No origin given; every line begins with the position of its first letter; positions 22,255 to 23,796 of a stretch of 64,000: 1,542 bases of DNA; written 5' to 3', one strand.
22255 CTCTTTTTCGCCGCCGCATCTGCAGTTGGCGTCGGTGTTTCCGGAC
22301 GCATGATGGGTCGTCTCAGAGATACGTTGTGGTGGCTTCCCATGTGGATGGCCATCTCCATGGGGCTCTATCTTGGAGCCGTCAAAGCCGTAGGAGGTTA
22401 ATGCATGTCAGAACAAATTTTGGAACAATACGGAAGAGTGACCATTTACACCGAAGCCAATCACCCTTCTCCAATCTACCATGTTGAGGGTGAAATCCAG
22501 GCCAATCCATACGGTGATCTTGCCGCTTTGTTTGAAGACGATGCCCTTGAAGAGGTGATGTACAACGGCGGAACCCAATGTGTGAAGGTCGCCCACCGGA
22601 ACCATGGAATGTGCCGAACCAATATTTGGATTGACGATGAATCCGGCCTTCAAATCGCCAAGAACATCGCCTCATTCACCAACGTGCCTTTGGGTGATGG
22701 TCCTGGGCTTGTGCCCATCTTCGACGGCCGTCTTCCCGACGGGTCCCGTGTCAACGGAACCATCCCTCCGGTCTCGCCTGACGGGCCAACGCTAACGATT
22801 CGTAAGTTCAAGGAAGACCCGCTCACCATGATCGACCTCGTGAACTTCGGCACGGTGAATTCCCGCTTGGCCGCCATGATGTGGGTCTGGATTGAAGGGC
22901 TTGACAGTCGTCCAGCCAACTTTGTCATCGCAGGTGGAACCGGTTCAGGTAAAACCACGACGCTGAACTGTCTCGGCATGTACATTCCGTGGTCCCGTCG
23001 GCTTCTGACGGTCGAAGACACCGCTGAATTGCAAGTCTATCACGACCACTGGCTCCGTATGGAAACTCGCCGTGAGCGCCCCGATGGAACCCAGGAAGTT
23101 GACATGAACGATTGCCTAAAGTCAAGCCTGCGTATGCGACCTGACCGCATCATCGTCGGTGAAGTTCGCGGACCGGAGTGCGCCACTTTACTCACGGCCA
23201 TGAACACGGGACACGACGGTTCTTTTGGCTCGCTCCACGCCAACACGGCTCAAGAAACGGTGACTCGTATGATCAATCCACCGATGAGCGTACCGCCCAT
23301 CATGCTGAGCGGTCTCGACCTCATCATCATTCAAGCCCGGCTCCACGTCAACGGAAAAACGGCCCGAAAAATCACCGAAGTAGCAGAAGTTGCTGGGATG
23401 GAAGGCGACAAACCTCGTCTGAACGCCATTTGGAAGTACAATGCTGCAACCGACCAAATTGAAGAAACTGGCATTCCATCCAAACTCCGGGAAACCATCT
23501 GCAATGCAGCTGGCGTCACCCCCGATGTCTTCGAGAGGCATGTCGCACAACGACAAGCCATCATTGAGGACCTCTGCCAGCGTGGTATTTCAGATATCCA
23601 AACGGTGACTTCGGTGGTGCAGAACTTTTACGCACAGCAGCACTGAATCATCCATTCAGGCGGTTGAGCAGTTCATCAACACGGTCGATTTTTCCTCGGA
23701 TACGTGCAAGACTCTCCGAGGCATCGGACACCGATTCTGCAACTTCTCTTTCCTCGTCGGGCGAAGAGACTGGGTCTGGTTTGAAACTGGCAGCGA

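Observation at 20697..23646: Compact Tad-like type IV pilus operon (not an archaellum), with a separate class-III-signal pilin at 28892..29383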

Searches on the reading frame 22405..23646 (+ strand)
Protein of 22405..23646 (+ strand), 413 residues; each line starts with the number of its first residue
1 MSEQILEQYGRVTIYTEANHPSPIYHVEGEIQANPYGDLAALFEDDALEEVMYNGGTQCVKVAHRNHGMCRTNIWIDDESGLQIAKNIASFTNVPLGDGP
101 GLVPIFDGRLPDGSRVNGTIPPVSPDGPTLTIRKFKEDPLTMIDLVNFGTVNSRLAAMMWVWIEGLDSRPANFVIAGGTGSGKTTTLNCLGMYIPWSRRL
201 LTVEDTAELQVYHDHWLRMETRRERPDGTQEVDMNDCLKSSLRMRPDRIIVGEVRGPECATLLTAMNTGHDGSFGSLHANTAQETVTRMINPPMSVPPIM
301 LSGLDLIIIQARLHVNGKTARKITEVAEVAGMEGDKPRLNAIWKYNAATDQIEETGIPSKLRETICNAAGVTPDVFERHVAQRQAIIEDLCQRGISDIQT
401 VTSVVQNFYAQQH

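Call 3: search_protein_families(library=pfam, proteins=[window:22405-23646:+], max_evalue=0.1)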
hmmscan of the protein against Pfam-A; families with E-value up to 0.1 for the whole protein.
window:22405-23646:+ (413 aa): 5 families
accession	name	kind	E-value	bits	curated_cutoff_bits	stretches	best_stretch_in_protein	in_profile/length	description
PF00437.27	T2SSE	-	2.8e-42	145.1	24.9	1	104-311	71-276/370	Type II/IV secretion system protein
PF01580.24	FtsK_SpoIIIE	-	0.0034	17.3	24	1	168-190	37-59/221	FtsK/SpoIIIE family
PF06414.18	Zeta_toxin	-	0.007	16.3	22.3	1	168-221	14-66/199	Zeta toxin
PF13476.12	AAA_23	-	0.0096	17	27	1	173-191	22-40/201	AAA domain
PF13245.12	AAA_19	-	0.062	13.9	25.1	0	171-191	12-32/134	AAA domain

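Call 4: search_protein_families(library=ncbifam, proteins=[window:22405-23646:+], max_evalue=0.1)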
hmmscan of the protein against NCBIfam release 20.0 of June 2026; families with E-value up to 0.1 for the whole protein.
window:22405-23646:+ (413 aa): 22 families
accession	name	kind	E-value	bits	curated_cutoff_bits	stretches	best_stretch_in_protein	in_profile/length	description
NF058587.1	archaellum_moto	equivalog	2.3e-74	251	550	1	36-410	147-519/527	archaellum flagellar ATPase motor FlaI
TIGR03819.1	heli_sec_ATPase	hypoth_equivalog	4.6e-61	206.9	373.15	1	34-289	50-297/340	TadA family conjugal transfer-associated ATPase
TIGR02788.1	VirB11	equivalog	3.7e-45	154.3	249.95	2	171-291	145-264/308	P-type DNA transfer ATPase VirB11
TIGR02782.1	TrbB_P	equivalog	6.3e-45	153.8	304.55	1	38-333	13-297/303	P-type conjugative transfer ATPase TrbB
NF053672.1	bindosome_BasE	exception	8e-42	143.6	1000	1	36-410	138-509/512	bindosome assembly system ATPase subunit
NF010469.0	PRK13894.1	subfamily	6.5e-37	127.6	508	1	39-333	27-311/320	conjugal transfer ATPase TrbB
NF010407.0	PRK13833.1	subfamily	9.7e-34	117.2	499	1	43-291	26-261/323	conjugal transfer protein TrbB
NF010475.0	PRK13900.1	equivalog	8.8e-31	107.2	389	2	171-288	161-278/333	type IV secretion system ATPase VirB11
NF010425.0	PRK13851.1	equivalog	6.8e-23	81.1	461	1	173-283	165-274/344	type IV secretion system protein VirB11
TIGR01420.1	pilT_fam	subfamily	1.4e-18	67.2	319.1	1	174-291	126-241/343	PilT/PilU family type 4a pilus ATPase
NF041000.1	ATPase_ComGA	equivalog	9.8e-16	57.5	300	1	173-291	131-244/267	competence type IV pilus ATPase ComGA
TIGR02538.1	type_IV_pilB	equivalog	2e-15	56.4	675.65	1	172-313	317-451/564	type IV-A pilus assembly ATPase PilB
TIGR02533.1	type_II_gspE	equivalog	2.4e-14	52.9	630.25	1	172-356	245-422/486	type II secretion system ATPase GspE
NF007755.0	PRK10436.1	equivalog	2.3e-13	49.7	617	1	172-311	221-353/465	type II secretion system protein GspE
NF053534.1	T4PilAsmATPsTfpB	equivalog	1.2e-09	37.1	850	1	173-313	339-471/584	type IV pilus assembly ATPase TfpB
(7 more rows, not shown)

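Call 7: find_homologous_proteins(query=window:22405-23646:+, max_evalue=1e-10)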
Query window:22405-23646:+ (413 aa): 8000 proteins with E <= 1e-10 among 8000 candidates; the best 120 are listed.
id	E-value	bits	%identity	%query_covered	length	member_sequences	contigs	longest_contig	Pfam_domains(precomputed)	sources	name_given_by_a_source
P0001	2.0e-276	934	97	100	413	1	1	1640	PF00437.27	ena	-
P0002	9.5e-276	932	97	100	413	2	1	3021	PF00437.27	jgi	jgi:flagellar protein FlaI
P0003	2.0e-273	924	96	100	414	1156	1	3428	PF00437.27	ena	-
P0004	2.2e-258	875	90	100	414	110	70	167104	PF00437.27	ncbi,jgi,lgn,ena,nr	ncbi:MAG: CpaF family protein [Euryarchaeota archaeon]|jgi:flagellar protein FlaI|nr:CpaF family pro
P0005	1.1e-256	869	89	100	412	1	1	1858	PF00437.27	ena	-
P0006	3.1e-255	865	89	100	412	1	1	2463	PF00437.27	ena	-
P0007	4.6e-254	861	89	100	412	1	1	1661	PF00437.27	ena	-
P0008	5.5e-254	860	90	100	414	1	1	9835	PF00437.27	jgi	-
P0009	5.6e-254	860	90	100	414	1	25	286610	PF00437.27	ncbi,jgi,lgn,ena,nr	ncbi:MAG: ATPase, T2SS/T4P/T4SS family [archaeon]|nr:ATPase, T2SS/T4P/T4SS family [archaeon] MDA1129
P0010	7.3e-254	860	90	100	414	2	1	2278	PF00437.27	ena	-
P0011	7.5e-254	860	90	100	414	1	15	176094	PF00437.27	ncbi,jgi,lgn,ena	jgi:archaeal flagellar protein FlaI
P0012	1.6e-253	859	89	100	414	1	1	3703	PF00437.27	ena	-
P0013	2.0e-253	859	89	100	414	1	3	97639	PF00437.27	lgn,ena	-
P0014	2.7e-253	858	89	100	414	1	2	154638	PF00437.27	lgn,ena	-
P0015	2.7e-253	858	89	100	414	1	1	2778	PF00437.27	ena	-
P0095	1.2e-208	711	73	98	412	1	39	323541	PF00437.27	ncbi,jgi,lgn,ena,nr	ncbi:MAG: Putative conjugal transfer protein [Methanobacteriota archaeon]|nr:secretion protein [Eury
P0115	3.0e-145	502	55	99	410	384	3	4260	PF00437.27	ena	-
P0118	1.2e-142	494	52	99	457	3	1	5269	PF00437.27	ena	-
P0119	1.2e-142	494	54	99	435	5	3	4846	PF00437.27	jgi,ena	-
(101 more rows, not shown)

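Call 8: find_encoding_contigs(protein=window:22405-23646:+, flank=10000, max_places=6)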
Protein window:22405-23646:+ (413 aa): 22 contigs read that carry it; 6 places shown.
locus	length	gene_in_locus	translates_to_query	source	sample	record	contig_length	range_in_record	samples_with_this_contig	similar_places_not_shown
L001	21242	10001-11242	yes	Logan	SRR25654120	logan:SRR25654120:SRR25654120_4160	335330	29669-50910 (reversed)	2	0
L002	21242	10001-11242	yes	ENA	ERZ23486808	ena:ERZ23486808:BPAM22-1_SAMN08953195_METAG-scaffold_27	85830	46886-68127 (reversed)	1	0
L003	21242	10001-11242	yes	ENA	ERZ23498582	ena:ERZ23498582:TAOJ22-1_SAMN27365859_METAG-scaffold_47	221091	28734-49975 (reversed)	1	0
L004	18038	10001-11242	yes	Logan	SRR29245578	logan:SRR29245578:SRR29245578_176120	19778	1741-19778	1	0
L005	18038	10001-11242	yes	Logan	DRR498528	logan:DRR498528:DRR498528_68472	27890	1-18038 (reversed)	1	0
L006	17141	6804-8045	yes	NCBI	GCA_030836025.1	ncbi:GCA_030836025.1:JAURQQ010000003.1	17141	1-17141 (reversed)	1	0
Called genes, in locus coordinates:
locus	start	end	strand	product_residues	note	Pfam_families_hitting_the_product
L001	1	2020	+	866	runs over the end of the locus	PF04851:ResIII, PF00270:DEAD, PF22527:DEXQc_Suv3 (faint), PF00271:Helicase_C (weak), PF21280:Helicase_dom4_arc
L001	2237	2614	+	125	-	-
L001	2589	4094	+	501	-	PF01523:PmbA_TldD_1st, PF19290:PmbA_TldD_2nd, PF19289:PmbA_TldD_3rd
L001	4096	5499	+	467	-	PF01523:PmbA_TldD_1st, PF19289:PmbA_TldD_3rd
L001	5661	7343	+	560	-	-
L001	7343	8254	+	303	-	-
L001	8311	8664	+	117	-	-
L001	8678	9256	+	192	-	PF00482:T2SSF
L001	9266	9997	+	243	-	PF00482:T2SSF (weak)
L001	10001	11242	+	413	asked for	PF00437:T2SSE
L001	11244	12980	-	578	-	PF02037:SAP (faint)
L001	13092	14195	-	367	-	-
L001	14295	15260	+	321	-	PF00348:polyprenyl_synt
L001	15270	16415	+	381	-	PF01266:DAO (weak), PF01494:FAD_binding_3, PF03486:HI0933_like (faint), PF05834:Lycopene_cycl (weak), PF07992:Pyr_redox_2 (weak), PF12831:FAD_oxidored (weak), PF13450:NAD_binding_8, PF22578:GGR_cat, +2 more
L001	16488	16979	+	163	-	PF07790:Pilin_N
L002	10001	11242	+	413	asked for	PF00437:T2SSE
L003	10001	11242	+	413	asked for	PF00437:T2SSE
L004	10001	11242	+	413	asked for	PF00437:T2SSE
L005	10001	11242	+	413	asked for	PF00437:T2SSE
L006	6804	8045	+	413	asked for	PF00437:T2SSE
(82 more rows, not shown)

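Call 11: search_solved_structures(query=window:22405-23646:+, max_evalue=1e-10)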
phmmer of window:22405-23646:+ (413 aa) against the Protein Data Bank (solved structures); distinct sequences matched with E-value up to 1e-10: 16.
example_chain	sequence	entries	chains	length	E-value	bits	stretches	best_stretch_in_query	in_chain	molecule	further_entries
8rkd_E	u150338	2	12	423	1.1e-63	218.8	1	35-347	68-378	Pilus assembly ATPase CpaF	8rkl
8rjf_A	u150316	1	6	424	1.1e-63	218.8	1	35-347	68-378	Pilus assembly ATPase CpaF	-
2oap_1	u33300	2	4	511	1.3e-63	218.6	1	35-410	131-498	Type II secretion system protein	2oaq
9e24_A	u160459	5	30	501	1.8e-63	218.1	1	35-347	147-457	CpaF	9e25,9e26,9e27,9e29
4ii7_A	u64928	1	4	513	1.5e-43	152.5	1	37-333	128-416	FlaI ATPase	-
4ihq_A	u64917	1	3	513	1e-42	149.8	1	37-333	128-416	FlaI ATPase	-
6bge_A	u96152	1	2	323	4.6e-22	81.7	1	85-293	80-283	VirB11-like protein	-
1g6o_A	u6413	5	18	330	4.9e-22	81.6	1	84-293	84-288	CAG-ALPHA | virB11 homolog | Cag-alfa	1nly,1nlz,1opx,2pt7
2gza_A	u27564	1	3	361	2.9e-17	65.9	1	173-289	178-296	Type IV secretion system protein VirB11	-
2eyu_A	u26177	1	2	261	2.3e-13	53.1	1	173-291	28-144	twitching motility protein PilT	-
2gsz_A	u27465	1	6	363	4.9e-13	52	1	173-291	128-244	twitching motility protein PilT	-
2ewv_A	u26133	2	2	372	5.2e-13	51.9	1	173-291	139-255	twitching motility protein PilT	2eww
10my_A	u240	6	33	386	7.9e-13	51.3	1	173-292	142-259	PilT/PilU family type 4a pilus ATPase | Twitching motility protein PilT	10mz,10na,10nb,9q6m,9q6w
3jvu_A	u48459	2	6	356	3.1e-12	49.3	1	170-292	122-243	Twitching mobility protein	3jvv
6ojx_A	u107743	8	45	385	4.4e-12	48.8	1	166-292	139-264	Twitching motility pilus retraction ATPase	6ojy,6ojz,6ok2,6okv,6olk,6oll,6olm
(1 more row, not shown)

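Call 27: find_encoding_contigs(protein=P0118, flank=6000, max_places=3)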
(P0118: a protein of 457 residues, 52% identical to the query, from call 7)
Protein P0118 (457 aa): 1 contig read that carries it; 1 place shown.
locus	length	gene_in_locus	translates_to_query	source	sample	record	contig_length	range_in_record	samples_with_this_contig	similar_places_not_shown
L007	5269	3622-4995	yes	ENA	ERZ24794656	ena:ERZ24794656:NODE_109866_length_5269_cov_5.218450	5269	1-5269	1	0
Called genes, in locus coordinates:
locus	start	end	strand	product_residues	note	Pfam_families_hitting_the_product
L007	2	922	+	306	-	?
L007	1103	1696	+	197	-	PF00482:T2SSF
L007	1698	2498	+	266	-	PF00482:T2SSF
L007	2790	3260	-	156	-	-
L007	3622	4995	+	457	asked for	PF00437:T2SSE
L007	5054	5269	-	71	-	?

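Call 28: find_encoding_contigs(protein=P0119, flank=6000, max_places=3)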
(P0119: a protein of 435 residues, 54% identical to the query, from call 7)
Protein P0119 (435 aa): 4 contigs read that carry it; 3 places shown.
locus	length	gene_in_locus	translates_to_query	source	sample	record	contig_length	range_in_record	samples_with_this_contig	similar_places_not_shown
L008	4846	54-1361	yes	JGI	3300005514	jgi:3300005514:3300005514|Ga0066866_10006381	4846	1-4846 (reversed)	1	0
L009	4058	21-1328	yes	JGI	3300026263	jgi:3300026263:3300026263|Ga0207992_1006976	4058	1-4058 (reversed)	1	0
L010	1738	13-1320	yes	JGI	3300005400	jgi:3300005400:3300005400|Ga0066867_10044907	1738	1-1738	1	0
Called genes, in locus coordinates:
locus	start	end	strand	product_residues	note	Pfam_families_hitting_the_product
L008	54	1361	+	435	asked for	PF00437:T2SSE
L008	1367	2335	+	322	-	PF00586:AIRS, PF02769:AIRS_C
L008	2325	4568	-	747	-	PF00330:Aconitase, PF00694:Aconitase_C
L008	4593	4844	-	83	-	?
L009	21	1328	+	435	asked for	PF00437:T2SSE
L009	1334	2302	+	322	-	PF00586:AIRS, PF02769:AIRS_C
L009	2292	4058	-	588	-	?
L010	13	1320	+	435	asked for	PF00437:T2SSE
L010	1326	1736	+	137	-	?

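Call 47: find_encoding_contigs(protein=P0095, flank=10000, max_places=2)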
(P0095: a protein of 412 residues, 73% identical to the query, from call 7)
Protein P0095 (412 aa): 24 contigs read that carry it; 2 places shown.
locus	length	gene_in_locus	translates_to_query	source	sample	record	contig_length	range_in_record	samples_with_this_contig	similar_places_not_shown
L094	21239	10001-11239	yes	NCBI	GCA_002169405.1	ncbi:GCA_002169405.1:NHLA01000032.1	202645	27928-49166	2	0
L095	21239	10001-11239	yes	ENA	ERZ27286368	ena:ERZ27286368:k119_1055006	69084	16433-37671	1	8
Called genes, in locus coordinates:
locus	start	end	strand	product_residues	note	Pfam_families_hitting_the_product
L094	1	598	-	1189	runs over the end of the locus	-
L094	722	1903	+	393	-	PF01261:AP_endonuc_2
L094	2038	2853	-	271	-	PF01138:RNase_PH, PF03725:RNase_PH_C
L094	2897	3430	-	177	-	PF00994:MoCF_biosynth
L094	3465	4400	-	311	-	PF06094:GGACT, PF13772:AIG2_2, PF06094:GGACT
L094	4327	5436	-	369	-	PF24827:AstE_AspA_cat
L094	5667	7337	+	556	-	-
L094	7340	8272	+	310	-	-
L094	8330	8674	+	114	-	-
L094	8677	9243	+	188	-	PF00482:T2SSF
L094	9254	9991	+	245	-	PF00482:T2SSF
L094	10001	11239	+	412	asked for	PF00437:T2SSE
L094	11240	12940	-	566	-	-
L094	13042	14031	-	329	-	-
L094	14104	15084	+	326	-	-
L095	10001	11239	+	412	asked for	PF00437:T2SSE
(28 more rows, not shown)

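Call 48: find_encoding_contigs(protein=P0115, flank=10000, max_places=3)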
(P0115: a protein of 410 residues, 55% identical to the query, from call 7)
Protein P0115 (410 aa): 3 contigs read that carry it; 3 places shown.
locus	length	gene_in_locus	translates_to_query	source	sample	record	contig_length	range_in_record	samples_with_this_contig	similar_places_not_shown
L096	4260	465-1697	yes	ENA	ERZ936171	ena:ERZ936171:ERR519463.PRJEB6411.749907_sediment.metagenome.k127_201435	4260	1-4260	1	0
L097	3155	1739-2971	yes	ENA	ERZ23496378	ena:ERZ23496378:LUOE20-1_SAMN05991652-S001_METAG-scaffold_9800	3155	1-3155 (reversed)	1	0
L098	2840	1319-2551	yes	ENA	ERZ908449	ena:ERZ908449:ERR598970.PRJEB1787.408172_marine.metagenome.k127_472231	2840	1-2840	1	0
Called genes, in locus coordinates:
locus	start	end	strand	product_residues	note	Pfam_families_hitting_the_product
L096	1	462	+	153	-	?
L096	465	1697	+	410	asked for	PF00437:T2SSE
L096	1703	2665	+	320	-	PF00586:AIRS, PF02769:AIRS_C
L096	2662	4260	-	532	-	?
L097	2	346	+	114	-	?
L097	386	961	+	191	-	PF00482:T2SSF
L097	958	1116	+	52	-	-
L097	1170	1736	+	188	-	PF00482:T2SSF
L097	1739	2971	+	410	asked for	PF00437:T2SSE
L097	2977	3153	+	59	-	?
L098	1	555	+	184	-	?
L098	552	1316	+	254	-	PF00482:T2SSF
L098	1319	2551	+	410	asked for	PF00437:T2SSE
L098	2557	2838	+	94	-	?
